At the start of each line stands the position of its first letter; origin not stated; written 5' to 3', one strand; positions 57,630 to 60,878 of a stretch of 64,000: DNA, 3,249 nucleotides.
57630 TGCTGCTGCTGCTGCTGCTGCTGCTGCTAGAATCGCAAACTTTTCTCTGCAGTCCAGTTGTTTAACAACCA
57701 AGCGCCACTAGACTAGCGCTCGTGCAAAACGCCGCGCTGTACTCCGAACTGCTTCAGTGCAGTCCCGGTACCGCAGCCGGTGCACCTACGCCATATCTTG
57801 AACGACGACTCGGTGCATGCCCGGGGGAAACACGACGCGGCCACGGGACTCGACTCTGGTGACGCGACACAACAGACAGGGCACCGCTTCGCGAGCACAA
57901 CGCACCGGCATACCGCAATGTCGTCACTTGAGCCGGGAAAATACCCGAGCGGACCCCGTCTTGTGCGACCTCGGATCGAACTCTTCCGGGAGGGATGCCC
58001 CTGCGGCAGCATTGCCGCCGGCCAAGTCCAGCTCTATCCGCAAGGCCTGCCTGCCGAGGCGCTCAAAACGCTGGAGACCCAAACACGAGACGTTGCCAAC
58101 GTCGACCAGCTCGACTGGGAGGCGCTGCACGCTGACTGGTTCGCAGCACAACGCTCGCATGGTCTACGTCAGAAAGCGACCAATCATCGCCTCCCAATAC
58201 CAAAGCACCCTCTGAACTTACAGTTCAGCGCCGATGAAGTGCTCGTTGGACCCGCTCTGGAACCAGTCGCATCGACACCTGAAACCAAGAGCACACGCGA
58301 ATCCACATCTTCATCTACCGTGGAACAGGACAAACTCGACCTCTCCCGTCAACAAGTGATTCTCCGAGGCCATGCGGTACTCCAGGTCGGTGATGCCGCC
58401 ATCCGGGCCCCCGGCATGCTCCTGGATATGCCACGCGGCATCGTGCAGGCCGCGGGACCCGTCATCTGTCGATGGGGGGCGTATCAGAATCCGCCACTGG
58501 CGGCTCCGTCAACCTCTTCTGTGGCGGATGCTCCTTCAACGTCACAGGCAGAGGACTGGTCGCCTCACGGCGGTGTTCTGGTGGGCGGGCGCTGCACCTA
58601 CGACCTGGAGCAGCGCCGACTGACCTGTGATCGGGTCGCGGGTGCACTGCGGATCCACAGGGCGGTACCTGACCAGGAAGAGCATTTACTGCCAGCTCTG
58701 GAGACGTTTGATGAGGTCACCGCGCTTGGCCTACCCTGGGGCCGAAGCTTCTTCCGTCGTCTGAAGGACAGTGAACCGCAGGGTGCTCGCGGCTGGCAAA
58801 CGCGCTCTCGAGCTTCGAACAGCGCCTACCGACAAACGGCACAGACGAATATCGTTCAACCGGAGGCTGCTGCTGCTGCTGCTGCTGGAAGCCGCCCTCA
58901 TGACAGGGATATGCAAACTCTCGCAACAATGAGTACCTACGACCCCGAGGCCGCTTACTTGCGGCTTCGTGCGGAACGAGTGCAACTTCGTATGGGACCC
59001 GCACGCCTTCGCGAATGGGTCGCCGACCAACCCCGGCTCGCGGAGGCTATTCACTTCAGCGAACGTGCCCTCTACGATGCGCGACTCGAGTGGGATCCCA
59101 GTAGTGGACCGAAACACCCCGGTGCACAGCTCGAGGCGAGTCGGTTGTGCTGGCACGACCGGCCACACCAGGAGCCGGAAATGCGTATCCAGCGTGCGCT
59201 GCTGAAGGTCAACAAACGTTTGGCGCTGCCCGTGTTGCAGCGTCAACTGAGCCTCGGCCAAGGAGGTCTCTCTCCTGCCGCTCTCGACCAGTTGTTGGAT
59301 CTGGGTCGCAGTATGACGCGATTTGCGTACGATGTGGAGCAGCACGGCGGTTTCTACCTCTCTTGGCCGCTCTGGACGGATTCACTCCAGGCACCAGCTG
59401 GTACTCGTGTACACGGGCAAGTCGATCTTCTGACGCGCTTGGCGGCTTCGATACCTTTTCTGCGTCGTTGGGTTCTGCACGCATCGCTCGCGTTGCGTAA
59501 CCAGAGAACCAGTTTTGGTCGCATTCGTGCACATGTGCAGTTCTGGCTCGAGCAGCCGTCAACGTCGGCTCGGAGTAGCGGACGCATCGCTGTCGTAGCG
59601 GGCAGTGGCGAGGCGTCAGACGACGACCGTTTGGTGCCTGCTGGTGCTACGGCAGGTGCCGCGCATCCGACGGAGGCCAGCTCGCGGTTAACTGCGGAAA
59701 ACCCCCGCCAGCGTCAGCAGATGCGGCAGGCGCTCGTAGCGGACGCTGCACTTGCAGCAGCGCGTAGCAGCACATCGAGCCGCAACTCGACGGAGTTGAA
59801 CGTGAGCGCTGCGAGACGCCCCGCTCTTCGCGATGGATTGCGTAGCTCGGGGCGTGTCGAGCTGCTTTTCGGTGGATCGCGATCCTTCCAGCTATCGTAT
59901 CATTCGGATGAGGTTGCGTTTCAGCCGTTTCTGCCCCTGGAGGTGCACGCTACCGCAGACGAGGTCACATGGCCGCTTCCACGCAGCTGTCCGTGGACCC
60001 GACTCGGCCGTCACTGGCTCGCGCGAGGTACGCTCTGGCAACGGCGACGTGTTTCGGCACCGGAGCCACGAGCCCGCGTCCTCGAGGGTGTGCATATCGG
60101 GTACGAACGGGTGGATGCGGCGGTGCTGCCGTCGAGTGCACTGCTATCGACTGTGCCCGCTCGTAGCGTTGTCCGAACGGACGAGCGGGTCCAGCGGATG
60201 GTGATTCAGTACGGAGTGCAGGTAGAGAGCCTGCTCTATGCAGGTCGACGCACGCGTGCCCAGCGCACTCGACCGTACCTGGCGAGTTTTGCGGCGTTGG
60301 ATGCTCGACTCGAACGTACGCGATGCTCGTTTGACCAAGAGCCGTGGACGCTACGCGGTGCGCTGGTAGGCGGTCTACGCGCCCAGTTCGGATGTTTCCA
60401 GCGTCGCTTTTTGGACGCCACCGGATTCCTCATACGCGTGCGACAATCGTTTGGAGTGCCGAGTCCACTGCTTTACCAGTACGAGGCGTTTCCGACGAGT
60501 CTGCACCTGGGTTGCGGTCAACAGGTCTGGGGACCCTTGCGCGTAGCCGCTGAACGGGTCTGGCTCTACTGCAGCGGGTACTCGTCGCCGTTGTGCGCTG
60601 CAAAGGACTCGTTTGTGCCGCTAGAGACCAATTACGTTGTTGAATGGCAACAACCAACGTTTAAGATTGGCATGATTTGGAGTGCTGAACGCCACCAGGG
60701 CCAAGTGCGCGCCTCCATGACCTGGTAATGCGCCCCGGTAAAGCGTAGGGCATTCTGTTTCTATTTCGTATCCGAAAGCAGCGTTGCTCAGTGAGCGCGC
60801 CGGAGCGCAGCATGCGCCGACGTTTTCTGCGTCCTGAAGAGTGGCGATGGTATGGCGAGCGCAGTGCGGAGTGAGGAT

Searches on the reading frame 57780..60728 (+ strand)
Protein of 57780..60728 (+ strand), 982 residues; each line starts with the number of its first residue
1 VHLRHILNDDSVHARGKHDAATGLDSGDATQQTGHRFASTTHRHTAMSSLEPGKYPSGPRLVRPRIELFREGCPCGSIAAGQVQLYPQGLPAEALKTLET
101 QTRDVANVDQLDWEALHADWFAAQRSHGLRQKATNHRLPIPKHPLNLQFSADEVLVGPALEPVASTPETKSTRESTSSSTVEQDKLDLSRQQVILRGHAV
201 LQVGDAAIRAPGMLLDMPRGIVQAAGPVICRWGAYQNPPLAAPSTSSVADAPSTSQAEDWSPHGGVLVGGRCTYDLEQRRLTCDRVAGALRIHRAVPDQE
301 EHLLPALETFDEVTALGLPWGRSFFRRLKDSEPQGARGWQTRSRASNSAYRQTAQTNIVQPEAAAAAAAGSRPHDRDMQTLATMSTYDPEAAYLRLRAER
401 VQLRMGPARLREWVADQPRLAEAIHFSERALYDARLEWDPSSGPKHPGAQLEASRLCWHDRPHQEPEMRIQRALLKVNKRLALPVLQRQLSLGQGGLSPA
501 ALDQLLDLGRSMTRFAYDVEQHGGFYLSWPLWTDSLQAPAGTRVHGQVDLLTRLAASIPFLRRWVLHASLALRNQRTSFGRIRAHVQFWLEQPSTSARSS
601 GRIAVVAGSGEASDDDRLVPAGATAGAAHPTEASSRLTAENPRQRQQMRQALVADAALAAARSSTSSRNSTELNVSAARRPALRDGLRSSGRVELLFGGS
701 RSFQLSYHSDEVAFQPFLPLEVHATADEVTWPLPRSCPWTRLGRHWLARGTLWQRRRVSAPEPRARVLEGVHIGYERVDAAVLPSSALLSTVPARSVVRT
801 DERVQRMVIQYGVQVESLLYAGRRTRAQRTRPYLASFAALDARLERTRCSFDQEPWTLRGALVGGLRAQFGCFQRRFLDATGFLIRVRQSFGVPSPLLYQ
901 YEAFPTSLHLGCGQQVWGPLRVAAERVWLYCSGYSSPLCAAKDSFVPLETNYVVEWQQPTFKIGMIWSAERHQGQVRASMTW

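Call 11: search_protein_families(library=pfam, proteins=[window:57780-60728:+], max_evalue=0.00001)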
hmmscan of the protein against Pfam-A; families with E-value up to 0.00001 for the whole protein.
window:57780-60728:+ (982 aa): 1 family
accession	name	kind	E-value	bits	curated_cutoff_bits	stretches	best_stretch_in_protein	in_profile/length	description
PF12600.14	DUF3769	-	3.8e-11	42.9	20.5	1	864-976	335-436/444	Protein of unknown function (DUF3769)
